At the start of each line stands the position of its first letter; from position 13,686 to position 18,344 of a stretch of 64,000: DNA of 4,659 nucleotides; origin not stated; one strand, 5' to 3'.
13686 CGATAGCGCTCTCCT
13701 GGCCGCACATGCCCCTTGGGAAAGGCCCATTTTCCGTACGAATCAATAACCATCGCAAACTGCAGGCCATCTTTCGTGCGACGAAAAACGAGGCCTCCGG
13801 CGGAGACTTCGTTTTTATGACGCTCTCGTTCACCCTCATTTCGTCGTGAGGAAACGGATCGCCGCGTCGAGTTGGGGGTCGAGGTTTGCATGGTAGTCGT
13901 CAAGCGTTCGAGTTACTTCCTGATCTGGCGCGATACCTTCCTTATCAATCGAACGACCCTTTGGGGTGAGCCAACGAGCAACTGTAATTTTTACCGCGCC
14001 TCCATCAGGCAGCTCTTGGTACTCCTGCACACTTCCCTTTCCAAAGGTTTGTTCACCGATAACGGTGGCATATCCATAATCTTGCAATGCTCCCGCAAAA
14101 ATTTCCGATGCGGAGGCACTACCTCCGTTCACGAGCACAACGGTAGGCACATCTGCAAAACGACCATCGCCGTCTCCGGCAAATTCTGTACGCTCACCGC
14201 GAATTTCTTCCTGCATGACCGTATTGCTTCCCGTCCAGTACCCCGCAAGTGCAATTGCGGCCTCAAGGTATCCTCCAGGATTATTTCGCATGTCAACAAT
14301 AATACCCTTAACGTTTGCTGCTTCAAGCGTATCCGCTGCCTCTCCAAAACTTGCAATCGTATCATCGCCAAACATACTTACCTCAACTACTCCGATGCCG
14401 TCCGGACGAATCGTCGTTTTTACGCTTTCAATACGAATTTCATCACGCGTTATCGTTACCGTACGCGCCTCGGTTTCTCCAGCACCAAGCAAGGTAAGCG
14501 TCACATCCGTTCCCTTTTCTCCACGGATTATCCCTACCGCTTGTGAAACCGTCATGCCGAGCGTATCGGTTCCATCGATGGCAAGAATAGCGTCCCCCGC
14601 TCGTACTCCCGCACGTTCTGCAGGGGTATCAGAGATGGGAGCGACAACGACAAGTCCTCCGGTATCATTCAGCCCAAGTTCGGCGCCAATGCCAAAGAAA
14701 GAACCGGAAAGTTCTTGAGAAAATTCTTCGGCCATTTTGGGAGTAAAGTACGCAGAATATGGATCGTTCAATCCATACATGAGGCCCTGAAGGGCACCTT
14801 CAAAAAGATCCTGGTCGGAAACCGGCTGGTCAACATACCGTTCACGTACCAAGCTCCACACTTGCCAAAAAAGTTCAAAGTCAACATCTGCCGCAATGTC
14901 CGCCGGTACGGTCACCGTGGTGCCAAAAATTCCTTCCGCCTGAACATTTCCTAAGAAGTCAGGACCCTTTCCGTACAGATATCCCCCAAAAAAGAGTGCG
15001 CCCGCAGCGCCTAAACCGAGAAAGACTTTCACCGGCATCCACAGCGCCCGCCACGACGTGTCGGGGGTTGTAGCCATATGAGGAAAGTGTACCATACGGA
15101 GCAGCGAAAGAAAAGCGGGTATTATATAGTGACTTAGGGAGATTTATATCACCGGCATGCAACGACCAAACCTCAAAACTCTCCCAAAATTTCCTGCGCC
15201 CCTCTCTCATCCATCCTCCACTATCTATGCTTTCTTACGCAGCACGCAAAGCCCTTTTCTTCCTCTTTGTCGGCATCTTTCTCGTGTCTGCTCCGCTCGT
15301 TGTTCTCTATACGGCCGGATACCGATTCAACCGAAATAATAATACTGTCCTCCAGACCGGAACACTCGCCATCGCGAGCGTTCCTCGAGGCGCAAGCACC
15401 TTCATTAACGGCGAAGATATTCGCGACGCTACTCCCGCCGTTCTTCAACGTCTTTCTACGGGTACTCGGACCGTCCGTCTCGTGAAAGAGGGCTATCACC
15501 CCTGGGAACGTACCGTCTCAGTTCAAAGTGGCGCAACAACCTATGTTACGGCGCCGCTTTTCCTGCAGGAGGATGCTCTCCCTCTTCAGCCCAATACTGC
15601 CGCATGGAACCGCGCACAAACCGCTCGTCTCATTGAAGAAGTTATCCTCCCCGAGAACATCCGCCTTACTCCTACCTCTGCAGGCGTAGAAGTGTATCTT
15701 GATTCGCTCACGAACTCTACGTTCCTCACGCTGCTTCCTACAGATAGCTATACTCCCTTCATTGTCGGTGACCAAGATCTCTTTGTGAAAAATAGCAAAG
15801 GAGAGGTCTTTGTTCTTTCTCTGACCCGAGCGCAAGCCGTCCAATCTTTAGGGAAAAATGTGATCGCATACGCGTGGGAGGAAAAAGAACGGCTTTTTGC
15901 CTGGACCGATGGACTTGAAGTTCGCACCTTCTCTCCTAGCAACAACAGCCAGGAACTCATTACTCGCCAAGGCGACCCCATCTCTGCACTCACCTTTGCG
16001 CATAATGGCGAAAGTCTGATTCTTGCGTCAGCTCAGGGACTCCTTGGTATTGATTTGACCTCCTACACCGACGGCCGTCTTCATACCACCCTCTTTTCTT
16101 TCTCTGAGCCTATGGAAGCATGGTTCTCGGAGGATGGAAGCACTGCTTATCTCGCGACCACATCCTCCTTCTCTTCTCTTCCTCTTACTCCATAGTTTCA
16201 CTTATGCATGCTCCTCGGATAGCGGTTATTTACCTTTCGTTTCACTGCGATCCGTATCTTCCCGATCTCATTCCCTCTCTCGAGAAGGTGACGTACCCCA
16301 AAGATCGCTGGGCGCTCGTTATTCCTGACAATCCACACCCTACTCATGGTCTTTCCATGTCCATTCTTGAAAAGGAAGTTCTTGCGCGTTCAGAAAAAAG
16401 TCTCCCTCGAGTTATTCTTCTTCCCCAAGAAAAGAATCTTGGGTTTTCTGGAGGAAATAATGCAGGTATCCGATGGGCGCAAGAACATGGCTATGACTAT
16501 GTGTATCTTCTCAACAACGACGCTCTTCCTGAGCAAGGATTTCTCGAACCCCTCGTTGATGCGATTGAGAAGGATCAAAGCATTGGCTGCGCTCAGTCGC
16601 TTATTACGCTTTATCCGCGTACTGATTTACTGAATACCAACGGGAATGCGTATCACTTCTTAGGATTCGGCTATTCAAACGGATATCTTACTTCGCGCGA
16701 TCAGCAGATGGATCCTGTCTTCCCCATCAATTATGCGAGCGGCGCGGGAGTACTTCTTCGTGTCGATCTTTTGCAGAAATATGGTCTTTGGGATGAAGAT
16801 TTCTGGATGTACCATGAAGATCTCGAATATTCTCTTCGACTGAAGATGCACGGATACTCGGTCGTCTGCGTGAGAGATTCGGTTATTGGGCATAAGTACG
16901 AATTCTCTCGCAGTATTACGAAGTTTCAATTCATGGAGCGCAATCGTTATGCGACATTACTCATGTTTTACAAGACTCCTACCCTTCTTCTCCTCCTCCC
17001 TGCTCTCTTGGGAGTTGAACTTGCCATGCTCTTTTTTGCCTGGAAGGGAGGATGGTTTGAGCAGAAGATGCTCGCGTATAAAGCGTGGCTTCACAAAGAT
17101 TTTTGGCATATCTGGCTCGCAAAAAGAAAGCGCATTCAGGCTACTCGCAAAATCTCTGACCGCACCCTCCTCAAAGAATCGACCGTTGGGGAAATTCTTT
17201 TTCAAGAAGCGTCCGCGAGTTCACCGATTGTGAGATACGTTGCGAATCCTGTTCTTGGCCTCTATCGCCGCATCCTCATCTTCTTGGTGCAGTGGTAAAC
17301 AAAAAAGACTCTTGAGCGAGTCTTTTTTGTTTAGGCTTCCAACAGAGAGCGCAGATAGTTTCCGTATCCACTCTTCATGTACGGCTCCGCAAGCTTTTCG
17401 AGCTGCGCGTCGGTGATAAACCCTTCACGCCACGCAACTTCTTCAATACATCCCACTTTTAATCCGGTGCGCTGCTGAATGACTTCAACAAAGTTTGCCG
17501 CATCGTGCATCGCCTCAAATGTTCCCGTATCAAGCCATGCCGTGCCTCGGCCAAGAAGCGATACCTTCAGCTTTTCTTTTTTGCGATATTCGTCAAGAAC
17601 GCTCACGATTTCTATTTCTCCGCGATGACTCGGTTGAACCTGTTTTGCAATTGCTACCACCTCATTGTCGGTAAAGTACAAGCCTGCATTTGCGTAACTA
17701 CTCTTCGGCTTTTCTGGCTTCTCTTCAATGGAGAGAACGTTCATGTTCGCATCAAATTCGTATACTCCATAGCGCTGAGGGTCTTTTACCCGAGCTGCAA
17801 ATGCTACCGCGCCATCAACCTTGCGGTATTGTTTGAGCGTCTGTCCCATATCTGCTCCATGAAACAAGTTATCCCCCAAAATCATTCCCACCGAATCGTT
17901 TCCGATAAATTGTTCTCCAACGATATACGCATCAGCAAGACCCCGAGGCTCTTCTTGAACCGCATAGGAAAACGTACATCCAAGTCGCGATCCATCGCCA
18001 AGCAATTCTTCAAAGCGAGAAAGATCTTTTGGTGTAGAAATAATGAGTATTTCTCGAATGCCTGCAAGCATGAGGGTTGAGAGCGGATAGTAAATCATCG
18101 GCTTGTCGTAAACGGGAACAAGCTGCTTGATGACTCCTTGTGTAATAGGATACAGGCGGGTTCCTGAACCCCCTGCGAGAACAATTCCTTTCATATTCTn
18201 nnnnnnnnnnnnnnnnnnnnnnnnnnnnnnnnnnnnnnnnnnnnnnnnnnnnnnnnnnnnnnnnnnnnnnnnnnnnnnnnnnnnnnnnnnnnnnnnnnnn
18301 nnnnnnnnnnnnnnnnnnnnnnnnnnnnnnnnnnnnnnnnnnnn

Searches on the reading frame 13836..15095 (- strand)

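Call 61: search_protein_families(library=pfam, proteins=[window:13836-15095:-], max_evalue=0.00001)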
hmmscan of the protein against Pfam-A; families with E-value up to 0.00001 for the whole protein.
window:13836-15095:- (419 aa): 5 families
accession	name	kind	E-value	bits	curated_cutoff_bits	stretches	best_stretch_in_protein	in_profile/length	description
PF03572.23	Peptidase_S41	-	5.3e-50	169.7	24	1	234-394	2-165/165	Peptidase family S41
PF17820.7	PDZ_6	-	1.8e-12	47.2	27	1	149-202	1-52/54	PDZ domain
PF22694.1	CtpB_N-like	-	2.8e-09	37.8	27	1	72-117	37-81/85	Activating protease CtpB N-terminal domain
PF00595.29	PDZ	-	8.4e-09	36.1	23.2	1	135-202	11-80/81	PDZ domain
PF13180.12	PDZ_2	-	2.1e-08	34.8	27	1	137-214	4-79/80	PDZ domain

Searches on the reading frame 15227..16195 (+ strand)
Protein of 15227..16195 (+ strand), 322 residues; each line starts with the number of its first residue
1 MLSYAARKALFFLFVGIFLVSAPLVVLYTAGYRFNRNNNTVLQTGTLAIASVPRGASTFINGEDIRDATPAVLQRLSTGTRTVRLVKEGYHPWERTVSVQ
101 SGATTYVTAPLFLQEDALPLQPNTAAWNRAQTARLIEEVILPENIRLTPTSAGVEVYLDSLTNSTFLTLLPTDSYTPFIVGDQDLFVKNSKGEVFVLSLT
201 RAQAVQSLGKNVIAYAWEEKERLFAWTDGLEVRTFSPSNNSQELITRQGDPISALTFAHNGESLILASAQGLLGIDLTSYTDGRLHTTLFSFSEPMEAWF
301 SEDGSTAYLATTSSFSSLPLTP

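Call 62: search_protein_families(library=pfam, proteins=[window:15227-16195:+], max_evalue=0.00001)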
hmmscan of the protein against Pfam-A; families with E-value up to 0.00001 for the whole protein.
window:15227-16195:+ (322 aa): 1 family
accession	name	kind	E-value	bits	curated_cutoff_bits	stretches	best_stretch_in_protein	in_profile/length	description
PF08308.17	PEGA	-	8.1e-14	51.7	20.8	1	45-111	2-67/71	PEGA domain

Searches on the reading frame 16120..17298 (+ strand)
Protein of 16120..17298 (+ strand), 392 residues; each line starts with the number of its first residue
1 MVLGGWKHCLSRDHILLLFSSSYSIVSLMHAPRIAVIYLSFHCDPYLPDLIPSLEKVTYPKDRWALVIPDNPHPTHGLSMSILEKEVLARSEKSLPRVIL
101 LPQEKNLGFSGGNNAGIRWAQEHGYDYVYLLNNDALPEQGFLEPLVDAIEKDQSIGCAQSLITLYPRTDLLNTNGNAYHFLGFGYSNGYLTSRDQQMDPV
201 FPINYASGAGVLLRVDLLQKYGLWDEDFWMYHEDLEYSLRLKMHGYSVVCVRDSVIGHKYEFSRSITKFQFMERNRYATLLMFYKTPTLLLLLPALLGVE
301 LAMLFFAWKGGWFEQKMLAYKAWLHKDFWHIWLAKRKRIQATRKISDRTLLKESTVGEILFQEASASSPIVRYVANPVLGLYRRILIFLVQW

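Call 62: search_protein_families(library=pfam, proteins=[window:16120-17298:+], max_evalue=0.00001)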
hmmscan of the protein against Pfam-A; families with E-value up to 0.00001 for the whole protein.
window:16120-17298:+ (392 aa): 3 families
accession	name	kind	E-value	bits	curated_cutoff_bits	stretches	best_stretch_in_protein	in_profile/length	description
PF13632.12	Glyco_trans_2_3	-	1.1e-11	45.4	27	1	127-278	1-140/198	Glycosyl transferase family group 2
PF00535.33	Glycos_transf_2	-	3.1e-11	43.9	23.3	1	86-207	43-155/168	Glycosyl transferase family 2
PF13641.12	Glyco_tranf_2_3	-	7.9e-10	39.6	27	1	32-262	1-213/230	Glycosyltransferase like family 2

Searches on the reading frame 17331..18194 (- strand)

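Call 62: search_protein_families(library=pfam, proteins=[window:17331-18194:-], max_evalue=0.00001)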
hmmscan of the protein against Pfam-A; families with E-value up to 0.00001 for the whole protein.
window:17331-18194:- (287 aa): 2 families
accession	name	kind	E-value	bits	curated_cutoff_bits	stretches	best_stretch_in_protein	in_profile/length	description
PF00483.29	NTP_transferase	-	1e-66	225.5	21.2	1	2-237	1-243/245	Nucleotidyl transferase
PF12804.13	NTP_transf_3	-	2.6e-08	34.6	27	1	3-136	1-123/160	MobA-like NTP transferase domain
